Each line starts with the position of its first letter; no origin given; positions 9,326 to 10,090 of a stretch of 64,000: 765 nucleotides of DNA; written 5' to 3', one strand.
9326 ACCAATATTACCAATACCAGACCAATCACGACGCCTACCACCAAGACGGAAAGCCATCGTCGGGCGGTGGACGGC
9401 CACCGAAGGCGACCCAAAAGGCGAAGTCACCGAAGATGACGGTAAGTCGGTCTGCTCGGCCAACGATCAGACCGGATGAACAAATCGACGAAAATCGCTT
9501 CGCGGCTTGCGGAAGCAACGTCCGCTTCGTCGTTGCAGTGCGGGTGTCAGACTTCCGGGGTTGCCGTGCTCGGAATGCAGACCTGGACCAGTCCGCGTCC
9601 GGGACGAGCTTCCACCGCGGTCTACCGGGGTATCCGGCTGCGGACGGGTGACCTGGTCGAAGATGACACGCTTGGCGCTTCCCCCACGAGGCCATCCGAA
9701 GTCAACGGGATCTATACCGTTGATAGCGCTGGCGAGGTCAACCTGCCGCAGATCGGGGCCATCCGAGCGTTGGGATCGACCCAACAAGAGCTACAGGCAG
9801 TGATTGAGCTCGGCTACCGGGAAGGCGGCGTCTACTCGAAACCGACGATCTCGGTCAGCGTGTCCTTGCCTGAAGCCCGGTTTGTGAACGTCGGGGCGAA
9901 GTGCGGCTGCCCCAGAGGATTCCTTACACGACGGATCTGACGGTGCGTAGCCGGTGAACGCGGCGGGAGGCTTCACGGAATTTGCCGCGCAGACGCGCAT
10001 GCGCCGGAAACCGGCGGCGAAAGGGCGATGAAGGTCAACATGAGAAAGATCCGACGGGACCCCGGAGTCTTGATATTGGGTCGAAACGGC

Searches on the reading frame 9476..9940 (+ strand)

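Call 96: search_protein_families(library=pfam, proteins=[window:9476-9940:+], max_evalue=0.001)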
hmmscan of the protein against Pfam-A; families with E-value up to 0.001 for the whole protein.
window:9476-9940:+ (154 aa): 1 family
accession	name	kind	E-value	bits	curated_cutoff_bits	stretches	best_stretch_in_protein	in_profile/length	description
PF02563.21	Poly_export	-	2.6e-10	40.8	28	1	53-129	7-76/77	Polysaccharide biosynthesis/export protein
